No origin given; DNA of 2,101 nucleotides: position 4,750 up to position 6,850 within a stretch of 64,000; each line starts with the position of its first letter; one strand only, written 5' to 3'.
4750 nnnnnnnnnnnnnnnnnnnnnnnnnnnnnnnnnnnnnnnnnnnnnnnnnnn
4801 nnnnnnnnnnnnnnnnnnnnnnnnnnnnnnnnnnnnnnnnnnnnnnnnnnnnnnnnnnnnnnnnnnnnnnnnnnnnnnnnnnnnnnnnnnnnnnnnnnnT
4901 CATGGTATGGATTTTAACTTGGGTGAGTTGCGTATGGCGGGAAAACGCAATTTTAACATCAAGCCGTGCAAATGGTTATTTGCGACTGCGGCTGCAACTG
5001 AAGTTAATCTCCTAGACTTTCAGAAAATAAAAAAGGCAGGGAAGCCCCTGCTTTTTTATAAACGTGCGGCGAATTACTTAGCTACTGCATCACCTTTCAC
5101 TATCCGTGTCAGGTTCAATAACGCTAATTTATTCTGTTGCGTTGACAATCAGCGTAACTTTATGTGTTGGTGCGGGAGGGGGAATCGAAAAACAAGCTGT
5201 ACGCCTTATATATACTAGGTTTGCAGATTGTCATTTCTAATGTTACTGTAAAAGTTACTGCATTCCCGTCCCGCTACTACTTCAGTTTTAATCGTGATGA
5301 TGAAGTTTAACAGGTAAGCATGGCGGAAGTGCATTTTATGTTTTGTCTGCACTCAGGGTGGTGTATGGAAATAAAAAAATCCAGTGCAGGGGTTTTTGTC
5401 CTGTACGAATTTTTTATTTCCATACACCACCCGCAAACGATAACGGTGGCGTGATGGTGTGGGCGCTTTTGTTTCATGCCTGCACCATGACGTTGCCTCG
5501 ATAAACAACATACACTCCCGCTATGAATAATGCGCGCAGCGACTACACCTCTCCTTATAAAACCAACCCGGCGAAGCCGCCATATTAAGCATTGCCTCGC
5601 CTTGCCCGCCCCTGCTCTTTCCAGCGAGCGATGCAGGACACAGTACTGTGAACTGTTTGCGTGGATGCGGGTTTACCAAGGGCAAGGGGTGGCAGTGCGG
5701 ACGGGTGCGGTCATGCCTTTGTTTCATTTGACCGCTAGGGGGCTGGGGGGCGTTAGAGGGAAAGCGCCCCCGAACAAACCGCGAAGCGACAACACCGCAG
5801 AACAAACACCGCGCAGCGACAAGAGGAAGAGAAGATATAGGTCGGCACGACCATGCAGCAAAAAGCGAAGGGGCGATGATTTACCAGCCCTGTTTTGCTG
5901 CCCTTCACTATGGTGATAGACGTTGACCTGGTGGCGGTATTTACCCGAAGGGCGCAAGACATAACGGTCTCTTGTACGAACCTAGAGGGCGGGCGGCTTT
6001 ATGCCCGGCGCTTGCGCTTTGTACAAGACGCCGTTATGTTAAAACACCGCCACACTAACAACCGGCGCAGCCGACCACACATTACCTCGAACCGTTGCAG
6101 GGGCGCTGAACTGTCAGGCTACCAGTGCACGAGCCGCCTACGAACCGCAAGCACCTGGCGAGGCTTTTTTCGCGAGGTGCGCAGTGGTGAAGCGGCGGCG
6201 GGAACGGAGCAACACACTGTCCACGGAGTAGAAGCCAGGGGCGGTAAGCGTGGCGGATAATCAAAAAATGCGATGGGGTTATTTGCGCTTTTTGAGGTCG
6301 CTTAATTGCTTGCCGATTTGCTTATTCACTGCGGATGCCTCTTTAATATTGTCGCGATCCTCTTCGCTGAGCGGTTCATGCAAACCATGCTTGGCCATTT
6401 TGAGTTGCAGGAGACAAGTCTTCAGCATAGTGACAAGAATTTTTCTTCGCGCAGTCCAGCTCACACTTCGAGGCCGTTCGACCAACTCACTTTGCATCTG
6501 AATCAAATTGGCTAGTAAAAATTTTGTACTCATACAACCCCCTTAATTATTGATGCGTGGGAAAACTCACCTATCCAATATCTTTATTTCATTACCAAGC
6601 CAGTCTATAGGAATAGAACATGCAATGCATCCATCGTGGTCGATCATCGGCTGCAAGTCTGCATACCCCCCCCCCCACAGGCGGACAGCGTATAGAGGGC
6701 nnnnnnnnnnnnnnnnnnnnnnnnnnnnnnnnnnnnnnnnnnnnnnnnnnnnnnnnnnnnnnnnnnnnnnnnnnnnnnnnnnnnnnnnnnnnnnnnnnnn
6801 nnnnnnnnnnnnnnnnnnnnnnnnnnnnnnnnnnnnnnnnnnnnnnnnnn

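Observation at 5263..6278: About 1 kb of GC-rich, ORF-less, helix-rich sequence at the att-distal end of the island; candidate large structured RNA or cis-acting DNA site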

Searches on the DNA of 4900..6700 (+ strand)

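Call 6: search_rna_families(source=window, start=4900, end=6700, threshold=evalue, max_evalue=10)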
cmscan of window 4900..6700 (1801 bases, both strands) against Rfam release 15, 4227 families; matches with E-value up to 10: 12.
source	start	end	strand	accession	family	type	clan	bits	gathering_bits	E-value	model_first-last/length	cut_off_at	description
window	5353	5436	+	RF04136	MIR1862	Gene; miRNA;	-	30.8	84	0.0014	1-90/90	no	MIR1862 microRNA precursor family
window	5346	5442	-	RF04164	MIR1507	Gene; miRNA;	-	30.4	73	0.00016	1-107/107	no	MIR1507 microRNA precursor family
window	5341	5443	+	RF04164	MIR1507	Gene; miRNA;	-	28.8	73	0.00051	1-107/107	no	MIR1507 microRNA precursor family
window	5352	5435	-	RF04136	MIR1862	Gene; miRNA;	-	28.5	84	0.0055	1-90/90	no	MIR1862 microRNA precursor family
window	5353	5435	+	RF04082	mir-54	Gene; miRNA;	-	26.5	70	0.017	1-88/88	no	mir-54 microRNA precursor family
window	5354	5434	-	RF04082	mir-54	Gene; miRNA;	-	25.2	70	0.036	1-88/88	no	mir-54 microRNA precursor family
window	5359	5429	+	RF03563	mir-BART16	Gene; miRNA;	-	23.2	100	0.14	1-87/87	no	mir-BART16 microRNA precursor family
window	4992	5065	+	RF02029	sraA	Gene; sRNA;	-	20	56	5.1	1-95/95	no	sraA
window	5364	5424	+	RF04046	mir-2154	Gene; miRNA;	-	17.7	70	8.7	1-97/97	no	mir-2154 microRNA precursor family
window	5445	5497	+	RF00918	mir-872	Gene; miRNA;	-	17.4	75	3.9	13-67/81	no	mir-872 microRNA precursor family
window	5358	5430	+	RF04255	MIR8001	Gene; miRNA;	-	17.3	90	6.3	6-60/67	no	MIR8001 microRNA precursor family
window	6397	6509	-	RF02175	SMAD5-AS1_3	Gene; lncRNA;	-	14.7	60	2.5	1-125/125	no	SMAD5 antisense RNA 1 conserved region 3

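Call 10: search_dna_similar(query=window:5200-6600:+, collection=phages, mode=distant)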
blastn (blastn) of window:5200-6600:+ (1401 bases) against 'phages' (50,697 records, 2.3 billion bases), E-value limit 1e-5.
No match.

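Call 11: search_dna_similar(query=window:5200-6600:+, collection=plasmids, mode=distant)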
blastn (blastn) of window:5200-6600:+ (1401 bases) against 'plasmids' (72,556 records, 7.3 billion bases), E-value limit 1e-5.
No match.

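Call 64: search_rna_families(sources=[L020, L038, L011, L019], threshold=evalue, max_evalue=1)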
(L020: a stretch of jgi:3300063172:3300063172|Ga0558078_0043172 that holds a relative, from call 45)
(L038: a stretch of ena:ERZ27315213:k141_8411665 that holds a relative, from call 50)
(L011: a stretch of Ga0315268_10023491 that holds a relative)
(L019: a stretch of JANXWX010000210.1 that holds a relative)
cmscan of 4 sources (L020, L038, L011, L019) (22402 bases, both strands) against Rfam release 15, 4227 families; matches with E-value up to 1: 1.
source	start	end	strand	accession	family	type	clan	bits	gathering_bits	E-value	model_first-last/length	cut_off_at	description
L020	1109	1195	-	RF04276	MIR4371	Gene; miRNA;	CL00144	22.1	110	0.87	6-151/158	no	MIR4371 microRNA precursor family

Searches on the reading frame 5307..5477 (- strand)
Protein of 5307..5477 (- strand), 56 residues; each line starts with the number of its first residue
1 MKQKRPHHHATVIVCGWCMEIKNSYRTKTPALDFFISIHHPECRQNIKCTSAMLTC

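Call 102: search_protein_families(library=pfam, proteins=[window:5307-5477:-], max_evalue=1)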
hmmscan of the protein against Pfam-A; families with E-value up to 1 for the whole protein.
window:5307-5477:- (56 aa): 1 family
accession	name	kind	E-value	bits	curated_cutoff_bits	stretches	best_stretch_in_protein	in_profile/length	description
PF21803.3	Nab2-zf4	-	0.14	12.4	20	0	43-50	13-20/29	Nab2-type CCCH zinc finger 4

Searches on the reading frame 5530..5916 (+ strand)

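Call 102: search_protein_families(library=pfam, proteins=[window:5530-5916:+], max_evalue=1)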
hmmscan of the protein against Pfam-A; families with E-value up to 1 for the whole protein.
window:5530-5916:+ (128 aa): 1 family
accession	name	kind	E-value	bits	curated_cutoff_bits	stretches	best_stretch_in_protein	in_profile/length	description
PF17691.6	Croc_4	-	0.08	13.3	25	1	6-53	64-109/132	Contingent replication of cDNA 4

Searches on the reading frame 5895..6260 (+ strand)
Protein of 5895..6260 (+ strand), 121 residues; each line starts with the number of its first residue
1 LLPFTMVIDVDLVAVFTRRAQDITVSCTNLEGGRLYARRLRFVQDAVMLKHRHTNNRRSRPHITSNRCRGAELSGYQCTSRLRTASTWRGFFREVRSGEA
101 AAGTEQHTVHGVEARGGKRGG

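Call 44: find_homologous_proteins(query=window:5895-6260:+, max_evalue=10)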
Query window:5895-6260:+ (121 aa): 7 proteins with E <= 10 among 36 candidates.
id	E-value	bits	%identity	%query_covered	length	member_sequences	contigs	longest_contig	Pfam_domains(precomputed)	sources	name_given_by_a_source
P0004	3.5e-48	180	77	96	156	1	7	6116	-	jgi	jgi:hypothetical protein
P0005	2.3e-31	126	67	81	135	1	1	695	-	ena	-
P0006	7.9e-15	73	45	91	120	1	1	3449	-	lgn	-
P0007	1.1e-14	72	93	34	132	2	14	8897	-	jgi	jgi:hypothetical protein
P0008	1.1e-13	69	74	45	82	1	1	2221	-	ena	-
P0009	2.2e-6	46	68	39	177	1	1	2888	-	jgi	-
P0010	5.7e-4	38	37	86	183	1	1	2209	-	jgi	jgi:hypothetical protein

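Call 45: find_encoding_contigs(protein=P0004, flank=10000, max_places=10)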
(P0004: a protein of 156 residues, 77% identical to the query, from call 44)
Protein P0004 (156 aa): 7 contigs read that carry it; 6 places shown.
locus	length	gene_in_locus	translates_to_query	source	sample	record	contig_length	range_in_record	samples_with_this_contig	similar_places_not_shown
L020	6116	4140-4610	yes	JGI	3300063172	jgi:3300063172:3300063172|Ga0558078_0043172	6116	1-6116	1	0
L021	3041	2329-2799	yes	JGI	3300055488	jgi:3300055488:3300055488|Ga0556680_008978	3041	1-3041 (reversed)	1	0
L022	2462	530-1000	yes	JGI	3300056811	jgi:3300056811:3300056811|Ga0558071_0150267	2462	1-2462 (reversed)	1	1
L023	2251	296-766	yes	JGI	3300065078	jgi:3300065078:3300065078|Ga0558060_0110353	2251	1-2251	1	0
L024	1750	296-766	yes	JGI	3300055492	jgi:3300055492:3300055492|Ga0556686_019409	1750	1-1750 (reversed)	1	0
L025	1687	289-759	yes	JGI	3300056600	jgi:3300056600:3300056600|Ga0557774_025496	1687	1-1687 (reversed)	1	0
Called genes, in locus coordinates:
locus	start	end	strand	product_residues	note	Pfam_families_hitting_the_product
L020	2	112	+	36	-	?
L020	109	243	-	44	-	-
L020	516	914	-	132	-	-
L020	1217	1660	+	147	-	-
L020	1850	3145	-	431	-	PF16254:DUF4910, PF09940:DUF2172, PF16221:HTH_47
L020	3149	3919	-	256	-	PF02522:Antibiotic_NAT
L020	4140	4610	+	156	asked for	-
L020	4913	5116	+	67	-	-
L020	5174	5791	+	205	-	-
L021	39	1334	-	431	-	PF16254:DUF4910, PF09940:DUF2172, PF16221:HTH_47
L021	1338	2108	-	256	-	PF02522:Antibiotic_NAT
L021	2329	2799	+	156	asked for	-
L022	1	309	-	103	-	?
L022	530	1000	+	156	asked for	-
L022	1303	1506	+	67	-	-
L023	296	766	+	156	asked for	-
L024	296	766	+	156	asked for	-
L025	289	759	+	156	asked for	-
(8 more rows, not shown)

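Call 46: find_encoding_contigs(protein=P0007, flank=10000, max_places=10)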
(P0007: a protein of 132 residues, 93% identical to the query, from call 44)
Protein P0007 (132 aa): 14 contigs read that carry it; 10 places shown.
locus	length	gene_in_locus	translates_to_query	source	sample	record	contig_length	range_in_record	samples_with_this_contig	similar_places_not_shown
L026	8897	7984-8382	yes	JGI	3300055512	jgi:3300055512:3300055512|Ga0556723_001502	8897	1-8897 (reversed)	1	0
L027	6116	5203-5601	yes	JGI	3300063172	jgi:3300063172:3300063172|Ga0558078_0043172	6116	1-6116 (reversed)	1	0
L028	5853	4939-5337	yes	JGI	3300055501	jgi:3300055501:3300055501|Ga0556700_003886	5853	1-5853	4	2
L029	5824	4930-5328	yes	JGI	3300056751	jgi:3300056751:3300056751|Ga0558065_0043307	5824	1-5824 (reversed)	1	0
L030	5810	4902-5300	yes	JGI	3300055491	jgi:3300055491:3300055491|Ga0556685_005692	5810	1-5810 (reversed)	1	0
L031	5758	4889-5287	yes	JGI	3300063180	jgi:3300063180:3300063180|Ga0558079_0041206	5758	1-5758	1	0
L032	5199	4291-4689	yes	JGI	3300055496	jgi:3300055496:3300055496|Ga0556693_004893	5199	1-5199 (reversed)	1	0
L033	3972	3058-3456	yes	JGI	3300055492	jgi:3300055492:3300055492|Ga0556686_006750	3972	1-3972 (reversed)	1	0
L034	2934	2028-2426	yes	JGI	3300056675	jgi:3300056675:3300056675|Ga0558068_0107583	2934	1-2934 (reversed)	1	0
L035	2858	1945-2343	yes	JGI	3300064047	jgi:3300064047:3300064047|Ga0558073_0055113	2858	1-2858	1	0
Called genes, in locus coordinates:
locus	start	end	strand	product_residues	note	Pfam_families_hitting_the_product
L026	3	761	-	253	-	?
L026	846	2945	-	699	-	PF05226:CHASE2, PF00211:Guanylate_cyc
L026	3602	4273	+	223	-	PF01936:NYN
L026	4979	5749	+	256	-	PF02522:Antibiotic_NAT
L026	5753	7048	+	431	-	PF16254:DUF4910, PF09940:DUF2172, PF16221:HTH_47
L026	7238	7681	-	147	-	-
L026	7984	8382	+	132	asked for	-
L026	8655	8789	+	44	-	-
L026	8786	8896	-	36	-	?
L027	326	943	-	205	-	-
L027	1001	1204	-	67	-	-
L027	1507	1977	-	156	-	-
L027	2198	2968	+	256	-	PF02522:Antibiotic_NAT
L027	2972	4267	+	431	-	PF16254:DUF4910, PF09940:DUF2172, PF16221:HTH_47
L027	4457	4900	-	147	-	-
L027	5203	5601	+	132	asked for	-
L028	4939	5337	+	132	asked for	-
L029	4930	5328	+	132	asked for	-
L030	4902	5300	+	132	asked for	-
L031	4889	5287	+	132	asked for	-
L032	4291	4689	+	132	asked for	-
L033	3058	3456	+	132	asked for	-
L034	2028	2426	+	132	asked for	-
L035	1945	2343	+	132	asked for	-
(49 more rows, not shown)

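Call 47: find_encoding_contigs(protein=P0006, flank=10000, max_places=10)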
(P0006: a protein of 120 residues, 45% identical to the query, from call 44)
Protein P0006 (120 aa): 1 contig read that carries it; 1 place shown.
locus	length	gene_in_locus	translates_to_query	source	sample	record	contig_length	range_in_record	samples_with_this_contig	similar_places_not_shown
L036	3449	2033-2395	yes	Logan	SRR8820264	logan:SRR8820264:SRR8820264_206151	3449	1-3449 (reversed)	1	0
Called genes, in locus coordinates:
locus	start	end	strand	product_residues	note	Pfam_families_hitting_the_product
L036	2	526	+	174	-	?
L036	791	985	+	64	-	-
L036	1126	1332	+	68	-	-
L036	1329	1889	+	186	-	PF13328:HD_4, PF01966:HD (weak)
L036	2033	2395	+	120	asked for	-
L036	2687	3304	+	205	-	PF00625:Guanylate_kin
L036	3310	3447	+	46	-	?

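Call 48: find_encoding_contigs(protein=P0009, flank=10000, max_places=10)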
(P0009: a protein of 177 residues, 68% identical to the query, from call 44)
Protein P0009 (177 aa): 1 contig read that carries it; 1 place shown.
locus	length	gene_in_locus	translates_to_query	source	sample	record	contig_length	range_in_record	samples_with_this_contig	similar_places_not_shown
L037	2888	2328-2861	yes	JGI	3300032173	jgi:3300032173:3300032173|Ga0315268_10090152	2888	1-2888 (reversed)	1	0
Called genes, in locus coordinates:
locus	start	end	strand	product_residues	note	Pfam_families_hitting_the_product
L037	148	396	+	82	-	-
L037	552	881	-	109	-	-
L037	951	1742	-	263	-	-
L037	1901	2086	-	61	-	PF24806:DUF7706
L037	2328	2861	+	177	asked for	-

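Call 49: find_encoding_contigs(protein=P0010, flank=10000, max_places=10)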
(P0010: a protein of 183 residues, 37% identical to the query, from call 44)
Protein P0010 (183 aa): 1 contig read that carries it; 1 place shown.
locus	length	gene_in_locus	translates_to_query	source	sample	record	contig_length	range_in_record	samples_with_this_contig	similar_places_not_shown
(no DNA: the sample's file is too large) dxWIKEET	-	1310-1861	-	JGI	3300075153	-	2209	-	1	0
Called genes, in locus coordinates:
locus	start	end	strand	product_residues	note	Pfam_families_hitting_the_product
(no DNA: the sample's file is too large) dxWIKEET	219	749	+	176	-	-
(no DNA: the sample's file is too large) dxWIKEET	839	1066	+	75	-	-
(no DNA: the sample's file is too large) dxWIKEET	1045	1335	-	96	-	-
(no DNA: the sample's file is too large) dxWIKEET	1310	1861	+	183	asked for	-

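Call 50: find_encoding_contigs(protein=P0008, flank=10000, max_places=10)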
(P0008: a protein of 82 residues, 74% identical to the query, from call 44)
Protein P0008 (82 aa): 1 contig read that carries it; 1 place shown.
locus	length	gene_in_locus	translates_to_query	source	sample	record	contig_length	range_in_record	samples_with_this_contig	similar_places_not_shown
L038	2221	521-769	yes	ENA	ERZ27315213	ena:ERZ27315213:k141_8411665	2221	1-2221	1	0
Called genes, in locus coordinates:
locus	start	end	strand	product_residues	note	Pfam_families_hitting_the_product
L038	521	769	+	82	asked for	-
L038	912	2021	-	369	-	PF00589:Phage_integrase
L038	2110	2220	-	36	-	?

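Call 51: find_encoding_contigs(protein=P0005, flank=10000, max_places=10)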
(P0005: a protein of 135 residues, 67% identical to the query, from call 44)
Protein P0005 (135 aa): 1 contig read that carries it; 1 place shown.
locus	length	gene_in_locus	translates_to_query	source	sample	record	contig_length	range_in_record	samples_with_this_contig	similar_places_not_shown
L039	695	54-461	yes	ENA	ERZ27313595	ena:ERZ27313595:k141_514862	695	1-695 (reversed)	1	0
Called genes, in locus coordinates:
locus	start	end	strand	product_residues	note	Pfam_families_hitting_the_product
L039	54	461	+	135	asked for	-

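Call 65: search_protein_families(library=phrogs, proteins=[L020:5174-5791:+], max_evalue=0.001)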
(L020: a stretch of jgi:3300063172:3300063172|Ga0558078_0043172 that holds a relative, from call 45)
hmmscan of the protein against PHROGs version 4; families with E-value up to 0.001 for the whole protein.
L020:5174-5791:+ (205 aa): 1 family
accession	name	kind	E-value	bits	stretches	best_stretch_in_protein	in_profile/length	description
phrog_87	-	other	0.0004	21.2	1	62-184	63-165/227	metallo-protease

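Call 66: search_protein_families(library=padloc, proteins=[L020:5174-5791:+], max_evalue=0.001)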
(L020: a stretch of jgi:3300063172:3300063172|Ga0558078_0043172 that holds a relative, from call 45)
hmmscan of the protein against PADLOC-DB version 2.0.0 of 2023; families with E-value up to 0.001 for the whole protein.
L020:5174-5791:+ (205 aa): 0 families

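Call 68: find_homologous_proteins(query=A6, max_evalue=10)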
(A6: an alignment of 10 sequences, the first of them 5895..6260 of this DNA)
Query A6 (10 sequences) (121 aa, profile of the alignment): 76 proteins with E <= 10 among 8000 candidates.
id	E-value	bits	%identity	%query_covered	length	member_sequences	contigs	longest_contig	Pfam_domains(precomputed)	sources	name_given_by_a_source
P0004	2.3e-66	241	77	96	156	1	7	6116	-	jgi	jgi:hypothetical protein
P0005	2.1e-55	205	67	81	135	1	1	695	-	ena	-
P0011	4.8e-54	201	35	50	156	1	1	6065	-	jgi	-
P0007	2.3e-49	186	93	34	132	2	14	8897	-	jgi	jgi:hypothetical protein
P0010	2.3e-46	176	37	86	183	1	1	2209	-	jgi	jgi:hypothetical protein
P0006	9.0e-39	151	45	91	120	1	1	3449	-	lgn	-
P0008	5.0e-33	133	74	45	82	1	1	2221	-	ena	-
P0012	1.8e-32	131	-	-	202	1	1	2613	-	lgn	-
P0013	2.0e-31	127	36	45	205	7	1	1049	-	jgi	jgi:hypothetical protein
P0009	3.6e-31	127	68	39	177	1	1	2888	-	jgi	-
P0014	4.2e-31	126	-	-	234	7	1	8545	-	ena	-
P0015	7.9e-31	125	36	48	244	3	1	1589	-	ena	-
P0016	1.0e-30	125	36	48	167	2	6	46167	-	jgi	jgi:hypothetical protein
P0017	5.7e-30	123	36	48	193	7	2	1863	-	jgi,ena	-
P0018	5.9e-29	119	54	32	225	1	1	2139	-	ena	-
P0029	8.8e-22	96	-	-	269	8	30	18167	-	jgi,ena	-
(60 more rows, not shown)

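Call 70: find_encoding_contigs(protein=P0029, flank=10000, max_places=10)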
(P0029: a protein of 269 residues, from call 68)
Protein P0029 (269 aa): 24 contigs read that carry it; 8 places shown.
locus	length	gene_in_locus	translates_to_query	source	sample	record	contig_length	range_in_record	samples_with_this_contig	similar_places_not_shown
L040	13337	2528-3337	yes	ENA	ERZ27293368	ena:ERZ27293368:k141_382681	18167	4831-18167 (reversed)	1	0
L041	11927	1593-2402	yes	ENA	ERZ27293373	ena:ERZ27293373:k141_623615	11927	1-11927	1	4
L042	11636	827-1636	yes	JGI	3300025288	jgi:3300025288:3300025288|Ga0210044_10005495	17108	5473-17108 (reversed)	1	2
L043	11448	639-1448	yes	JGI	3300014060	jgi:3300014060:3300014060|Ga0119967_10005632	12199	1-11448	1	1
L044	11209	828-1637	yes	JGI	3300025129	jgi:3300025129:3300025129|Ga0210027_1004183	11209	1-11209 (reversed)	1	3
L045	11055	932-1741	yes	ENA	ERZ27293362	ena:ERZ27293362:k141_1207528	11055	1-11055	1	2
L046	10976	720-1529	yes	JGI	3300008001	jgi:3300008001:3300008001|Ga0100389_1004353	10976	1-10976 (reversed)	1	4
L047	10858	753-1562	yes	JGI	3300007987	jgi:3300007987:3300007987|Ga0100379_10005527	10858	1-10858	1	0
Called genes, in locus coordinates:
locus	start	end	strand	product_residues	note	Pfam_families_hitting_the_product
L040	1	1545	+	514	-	?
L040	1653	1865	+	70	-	-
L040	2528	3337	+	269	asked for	-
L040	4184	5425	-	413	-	PF07963:N_methyl (weak)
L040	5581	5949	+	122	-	PF13744:HTH_37 (weak), PF12844:HTH_19 (weak), PF13560:HTH_31, PF01381:HTH_3, PF13443:HTH_26 (weak)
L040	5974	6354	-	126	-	-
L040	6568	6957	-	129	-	-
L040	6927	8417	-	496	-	PF08708:PriCT_1, PF13148:DUF3987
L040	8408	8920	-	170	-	PF09250:Prim-Pol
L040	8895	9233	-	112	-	-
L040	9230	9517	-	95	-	-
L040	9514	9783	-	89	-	-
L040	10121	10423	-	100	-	PF21716:dnstrm_HI1420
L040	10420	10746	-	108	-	PF05973:Gp49 (weak)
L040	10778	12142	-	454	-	PF13356:Arm-DNA-bind_3, PF00589:Phage_integrase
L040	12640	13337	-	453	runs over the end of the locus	PF07396:Porin_O_P (faint)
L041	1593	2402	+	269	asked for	-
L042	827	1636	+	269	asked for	-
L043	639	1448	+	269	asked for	-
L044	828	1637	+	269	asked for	-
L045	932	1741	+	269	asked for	-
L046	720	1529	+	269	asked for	-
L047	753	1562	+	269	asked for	-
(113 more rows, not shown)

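Call 102: search_protein_families(library=pfam, proteins=[window:5895-6260:+], max_evalue=1)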
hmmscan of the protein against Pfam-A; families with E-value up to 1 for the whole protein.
window:5895-6260:+ (121 aa): 0 families
